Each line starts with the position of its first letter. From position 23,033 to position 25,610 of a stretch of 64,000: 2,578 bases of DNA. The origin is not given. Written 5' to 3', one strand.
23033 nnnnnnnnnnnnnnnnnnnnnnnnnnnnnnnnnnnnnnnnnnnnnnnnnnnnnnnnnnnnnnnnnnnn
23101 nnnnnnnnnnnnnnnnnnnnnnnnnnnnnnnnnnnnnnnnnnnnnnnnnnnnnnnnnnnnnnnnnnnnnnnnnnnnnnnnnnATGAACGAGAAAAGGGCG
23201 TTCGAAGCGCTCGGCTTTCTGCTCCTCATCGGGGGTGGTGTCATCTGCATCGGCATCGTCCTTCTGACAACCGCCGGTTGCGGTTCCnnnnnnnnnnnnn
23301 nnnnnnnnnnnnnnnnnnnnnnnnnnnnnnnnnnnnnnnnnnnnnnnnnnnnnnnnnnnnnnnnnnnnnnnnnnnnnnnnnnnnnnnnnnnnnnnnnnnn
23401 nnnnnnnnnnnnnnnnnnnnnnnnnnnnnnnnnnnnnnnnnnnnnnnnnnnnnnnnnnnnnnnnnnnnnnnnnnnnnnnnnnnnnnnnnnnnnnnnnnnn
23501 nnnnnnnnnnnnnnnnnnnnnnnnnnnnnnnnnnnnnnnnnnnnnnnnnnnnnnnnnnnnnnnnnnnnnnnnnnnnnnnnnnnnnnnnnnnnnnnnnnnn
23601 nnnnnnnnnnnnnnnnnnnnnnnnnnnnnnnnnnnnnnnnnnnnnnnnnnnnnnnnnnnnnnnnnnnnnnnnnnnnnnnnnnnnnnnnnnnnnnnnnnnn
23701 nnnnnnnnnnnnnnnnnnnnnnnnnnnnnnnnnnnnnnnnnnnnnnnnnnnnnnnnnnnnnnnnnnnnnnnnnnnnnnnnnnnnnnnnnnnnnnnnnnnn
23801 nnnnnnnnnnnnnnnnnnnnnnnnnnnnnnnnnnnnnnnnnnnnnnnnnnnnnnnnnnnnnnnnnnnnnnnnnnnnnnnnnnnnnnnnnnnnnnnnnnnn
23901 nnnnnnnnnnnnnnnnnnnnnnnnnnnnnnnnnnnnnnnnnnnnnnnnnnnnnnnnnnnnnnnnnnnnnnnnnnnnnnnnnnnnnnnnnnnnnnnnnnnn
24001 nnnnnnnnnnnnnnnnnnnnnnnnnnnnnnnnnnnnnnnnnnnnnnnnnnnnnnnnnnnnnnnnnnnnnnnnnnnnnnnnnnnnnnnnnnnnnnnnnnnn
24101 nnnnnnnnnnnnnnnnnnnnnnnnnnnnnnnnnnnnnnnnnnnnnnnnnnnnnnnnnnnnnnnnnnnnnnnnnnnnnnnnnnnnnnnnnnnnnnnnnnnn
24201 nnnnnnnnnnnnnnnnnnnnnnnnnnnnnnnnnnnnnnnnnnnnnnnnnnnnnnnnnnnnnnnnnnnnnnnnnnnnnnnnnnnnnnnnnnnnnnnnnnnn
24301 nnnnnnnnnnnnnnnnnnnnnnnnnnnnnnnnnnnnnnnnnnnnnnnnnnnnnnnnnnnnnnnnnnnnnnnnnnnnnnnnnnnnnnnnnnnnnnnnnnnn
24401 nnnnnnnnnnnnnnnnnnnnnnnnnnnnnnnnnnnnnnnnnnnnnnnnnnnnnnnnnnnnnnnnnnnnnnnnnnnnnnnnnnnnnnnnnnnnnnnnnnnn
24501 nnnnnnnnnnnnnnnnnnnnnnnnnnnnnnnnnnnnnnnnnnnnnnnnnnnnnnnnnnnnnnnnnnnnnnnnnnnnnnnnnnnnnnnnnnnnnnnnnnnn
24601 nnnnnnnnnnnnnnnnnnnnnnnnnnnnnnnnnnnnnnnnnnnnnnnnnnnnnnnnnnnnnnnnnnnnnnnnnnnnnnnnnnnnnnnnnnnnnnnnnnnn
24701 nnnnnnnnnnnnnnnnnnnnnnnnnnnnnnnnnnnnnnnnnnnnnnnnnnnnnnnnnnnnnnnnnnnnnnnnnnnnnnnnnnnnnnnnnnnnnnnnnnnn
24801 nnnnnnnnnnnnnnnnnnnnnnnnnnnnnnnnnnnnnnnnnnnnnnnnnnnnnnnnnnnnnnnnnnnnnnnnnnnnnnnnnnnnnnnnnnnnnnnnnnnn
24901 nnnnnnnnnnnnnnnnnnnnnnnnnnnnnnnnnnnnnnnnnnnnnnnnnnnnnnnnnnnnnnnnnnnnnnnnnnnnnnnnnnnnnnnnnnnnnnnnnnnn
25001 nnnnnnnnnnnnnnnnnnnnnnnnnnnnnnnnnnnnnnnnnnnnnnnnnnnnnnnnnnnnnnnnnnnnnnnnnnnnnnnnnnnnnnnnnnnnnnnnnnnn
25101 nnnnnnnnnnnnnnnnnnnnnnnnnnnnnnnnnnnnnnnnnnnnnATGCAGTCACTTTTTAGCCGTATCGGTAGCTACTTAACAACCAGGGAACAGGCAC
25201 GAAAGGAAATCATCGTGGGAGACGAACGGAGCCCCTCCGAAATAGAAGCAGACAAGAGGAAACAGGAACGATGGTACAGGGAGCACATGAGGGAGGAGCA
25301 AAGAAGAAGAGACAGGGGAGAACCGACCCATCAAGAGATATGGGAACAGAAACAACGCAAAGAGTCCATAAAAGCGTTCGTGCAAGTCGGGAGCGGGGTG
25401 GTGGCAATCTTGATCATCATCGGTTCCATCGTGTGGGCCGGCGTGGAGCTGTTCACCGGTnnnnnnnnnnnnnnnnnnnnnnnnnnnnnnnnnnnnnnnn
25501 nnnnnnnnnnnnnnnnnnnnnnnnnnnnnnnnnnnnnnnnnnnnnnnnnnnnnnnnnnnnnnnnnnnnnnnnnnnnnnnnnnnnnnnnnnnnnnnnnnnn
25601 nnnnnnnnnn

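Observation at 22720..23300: Three SD-led single-helix micro-ORFs between argS and smpB that fall below the ORF-track cutoff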

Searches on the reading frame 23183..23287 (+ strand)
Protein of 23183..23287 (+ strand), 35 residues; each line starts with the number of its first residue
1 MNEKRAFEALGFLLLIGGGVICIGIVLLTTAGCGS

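Call 12: search_protein_families(library=pfam, proteins=[window:23183-23287:+], max_evalue=1)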
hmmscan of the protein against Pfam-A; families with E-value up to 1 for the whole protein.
window:23183-23287:+ (35 aa): 0 families

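Call 46: search_protein_families(library=ncbifam, proteins=[window:23183-23287:+], max_evalue=5)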
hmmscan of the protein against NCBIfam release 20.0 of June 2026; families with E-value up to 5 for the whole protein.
window:23183-23287:+ (35 aa): 0 families

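Call 47: search_protein_families(library=padloc, proteins=[window:23183-23287:+], max_evalue=5)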
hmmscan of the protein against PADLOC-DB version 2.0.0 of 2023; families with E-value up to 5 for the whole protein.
window:23183-23287:+ (35 aa): 0 families

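Call 48: search_protein_families(library=phrogs, proteins=[window:23183-23287:+], max_evalue=5)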
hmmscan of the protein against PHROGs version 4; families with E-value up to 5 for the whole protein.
window:23183-23287:+ (35 aa): 0 families

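Call 57: search_protein_representatives(protein=window:23183-23287:+)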
Query: 35 residues. Proteins with E-value up to 0.001 (for the whole library): 1; up to 1e-10: 1; up to 1e-30: 0. The best 1 are listed.
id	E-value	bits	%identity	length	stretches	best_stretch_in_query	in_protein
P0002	1.2e-14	67.1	100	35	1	1-35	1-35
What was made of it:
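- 23183..23290 (+): ORF3, 35 aa, one Gly-rich helix (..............), ending in a lipobox-like TAGC-GS. No other relative among 1.84 billion representatives (call 57).
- Tried and rejected: An exhaustive phmmer against 1.84 billion representatives returned only itself (call 57).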

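Call 63: search_dna_similar(query=window:23183-23287:+, collection=phages, mode=protein, max_evalue=1, max_rows=8)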
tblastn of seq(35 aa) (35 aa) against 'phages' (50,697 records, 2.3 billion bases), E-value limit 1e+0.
No match.

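Call 66: find_related_loci(query=A1, collection=viral_contigs, flank=3000)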
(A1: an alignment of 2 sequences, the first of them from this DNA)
Query A1 (35 aa) in viral_contigs; peptide patterns used: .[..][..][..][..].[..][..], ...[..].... (x = any residue, [..] = any of these).
78 stretches matched a pattern, but none encodes a relative of the query by tblastn (E <= 1e-3).

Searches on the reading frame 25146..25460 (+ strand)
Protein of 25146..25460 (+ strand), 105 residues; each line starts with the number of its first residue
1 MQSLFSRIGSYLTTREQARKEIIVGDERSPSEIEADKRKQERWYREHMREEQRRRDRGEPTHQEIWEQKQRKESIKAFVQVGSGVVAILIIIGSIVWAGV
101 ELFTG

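Call 46: search_protein_families(library=ncbifam, proteins=[window:25146-25460:+], max_evalue=5)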
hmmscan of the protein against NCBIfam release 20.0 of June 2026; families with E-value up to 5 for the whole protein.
window:25146-25460:+ (105 aa): 0 families

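Call 47: search_protein_families(library=padloc, proteins=[window:25146-25460:+], max_evalue=5)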
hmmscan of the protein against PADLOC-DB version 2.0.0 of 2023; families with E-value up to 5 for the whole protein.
window:25146-25460:+ (105 aa): 0 families

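Call 48: search_protein_families(library=phrogs, proteins=[window:25146-25460:+], max_evalue=5)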
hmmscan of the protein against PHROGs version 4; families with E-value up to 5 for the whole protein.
window:25146-25460:+ (105 aa): 1 family
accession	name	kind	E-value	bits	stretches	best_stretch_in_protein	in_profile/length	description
phrog_17726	-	unknown function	0.11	13.2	1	72-97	3-28/35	-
